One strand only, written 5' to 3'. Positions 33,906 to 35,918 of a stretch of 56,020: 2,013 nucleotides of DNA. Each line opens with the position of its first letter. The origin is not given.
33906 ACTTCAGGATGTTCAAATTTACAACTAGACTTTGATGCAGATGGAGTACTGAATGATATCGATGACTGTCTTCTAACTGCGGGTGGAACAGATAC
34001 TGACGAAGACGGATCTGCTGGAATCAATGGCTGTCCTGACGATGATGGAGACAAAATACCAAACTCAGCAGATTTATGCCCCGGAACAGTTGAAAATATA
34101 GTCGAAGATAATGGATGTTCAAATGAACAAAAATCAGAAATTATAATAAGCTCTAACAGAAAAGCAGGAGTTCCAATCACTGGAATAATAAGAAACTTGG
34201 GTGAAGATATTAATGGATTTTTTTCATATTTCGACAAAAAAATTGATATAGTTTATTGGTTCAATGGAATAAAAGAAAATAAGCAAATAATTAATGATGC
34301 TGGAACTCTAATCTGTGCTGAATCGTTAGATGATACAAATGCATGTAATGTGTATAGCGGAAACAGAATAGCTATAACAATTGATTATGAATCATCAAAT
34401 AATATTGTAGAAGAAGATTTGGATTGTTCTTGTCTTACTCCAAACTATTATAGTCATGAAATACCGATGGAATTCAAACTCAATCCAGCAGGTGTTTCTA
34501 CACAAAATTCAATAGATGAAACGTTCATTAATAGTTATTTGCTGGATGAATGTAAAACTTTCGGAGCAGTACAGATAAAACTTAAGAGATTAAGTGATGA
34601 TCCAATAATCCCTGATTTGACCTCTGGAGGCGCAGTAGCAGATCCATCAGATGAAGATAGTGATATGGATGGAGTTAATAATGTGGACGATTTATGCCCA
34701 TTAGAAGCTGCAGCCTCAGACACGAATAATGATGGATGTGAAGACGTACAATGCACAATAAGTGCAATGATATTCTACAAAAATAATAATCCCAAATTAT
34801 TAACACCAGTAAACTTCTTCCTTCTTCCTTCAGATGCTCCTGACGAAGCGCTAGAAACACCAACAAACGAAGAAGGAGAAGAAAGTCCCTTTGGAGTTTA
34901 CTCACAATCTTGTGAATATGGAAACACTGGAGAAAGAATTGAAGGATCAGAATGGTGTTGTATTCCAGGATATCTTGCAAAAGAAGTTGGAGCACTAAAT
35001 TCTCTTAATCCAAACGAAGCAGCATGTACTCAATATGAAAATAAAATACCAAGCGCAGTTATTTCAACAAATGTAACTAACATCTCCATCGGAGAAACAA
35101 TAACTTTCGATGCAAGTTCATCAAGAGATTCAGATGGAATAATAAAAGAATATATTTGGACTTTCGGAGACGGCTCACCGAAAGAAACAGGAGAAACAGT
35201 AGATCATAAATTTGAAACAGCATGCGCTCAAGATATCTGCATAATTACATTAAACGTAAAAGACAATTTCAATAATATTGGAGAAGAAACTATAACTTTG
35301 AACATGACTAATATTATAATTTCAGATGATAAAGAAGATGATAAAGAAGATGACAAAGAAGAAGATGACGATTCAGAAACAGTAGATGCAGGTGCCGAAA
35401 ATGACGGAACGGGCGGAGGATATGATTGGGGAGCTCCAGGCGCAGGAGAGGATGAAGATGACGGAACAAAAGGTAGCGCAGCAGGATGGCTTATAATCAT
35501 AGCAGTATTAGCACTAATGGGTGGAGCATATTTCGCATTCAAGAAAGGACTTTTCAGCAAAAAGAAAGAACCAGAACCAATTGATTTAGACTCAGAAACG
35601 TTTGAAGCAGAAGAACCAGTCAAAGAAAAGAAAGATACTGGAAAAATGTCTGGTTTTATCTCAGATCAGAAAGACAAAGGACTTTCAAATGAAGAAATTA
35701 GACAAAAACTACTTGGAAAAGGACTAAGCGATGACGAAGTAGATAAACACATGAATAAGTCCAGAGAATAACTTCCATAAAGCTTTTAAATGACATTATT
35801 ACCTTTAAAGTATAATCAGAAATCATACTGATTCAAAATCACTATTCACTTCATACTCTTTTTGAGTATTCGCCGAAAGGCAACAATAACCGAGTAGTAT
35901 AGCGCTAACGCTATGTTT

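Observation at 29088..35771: Operon of two giant Ca-binding surface proteins built from integrin-like, thrombospondin-like and PKD-like modules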

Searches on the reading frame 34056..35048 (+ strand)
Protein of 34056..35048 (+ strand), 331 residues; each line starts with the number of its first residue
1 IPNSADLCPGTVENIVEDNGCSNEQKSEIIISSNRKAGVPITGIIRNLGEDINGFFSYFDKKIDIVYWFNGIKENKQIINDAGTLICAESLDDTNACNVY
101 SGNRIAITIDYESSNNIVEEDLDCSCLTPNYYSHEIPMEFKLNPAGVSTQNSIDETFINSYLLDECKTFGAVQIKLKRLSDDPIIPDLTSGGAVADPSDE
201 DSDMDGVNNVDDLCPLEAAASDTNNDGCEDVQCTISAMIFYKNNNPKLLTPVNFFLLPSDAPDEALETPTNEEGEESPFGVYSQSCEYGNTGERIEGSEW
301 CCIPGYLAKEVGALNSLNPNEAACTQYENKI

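Call 63: search_protein_families(library=pfam, proteins=[window:34056-35048:+], max_evalue=1)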
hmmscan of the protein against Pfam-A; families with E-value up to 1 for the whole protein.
seq(331 aa): 1 family
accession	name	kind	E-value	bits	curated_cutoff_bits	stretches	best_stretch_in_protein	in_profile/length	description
PF02412.23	TSP_3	-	0.043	14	25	1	199-218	13-32/36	Thrombospondin type 3 repeat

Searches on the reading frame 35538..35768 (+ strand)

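Call 21: search_protein_families(library=pfam, proteins=[window:35538-35768:+], max_evalue=10)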
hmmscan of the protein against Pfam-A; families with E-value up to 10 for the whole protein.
seq(77 aa): 4 families
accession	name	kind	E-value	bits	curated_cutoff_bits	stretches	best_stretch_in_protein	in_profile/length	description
PF04695.18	Pex14_N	-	0.004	17.2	23.2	2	45-56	31-42/46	Pex14 N-terminal domain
PF21982.2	RecX_HTH1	-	0.021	15.2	26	1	52-70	17-35/40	RecX, first three-helix domain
PF02631.22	RecX_HTH2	-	0.031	15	26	1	40-70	9-40/42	RecX, second three-helix domain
PF03020.21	LEM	-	0.19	11.7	24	1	47-59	3-15/40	LEM domain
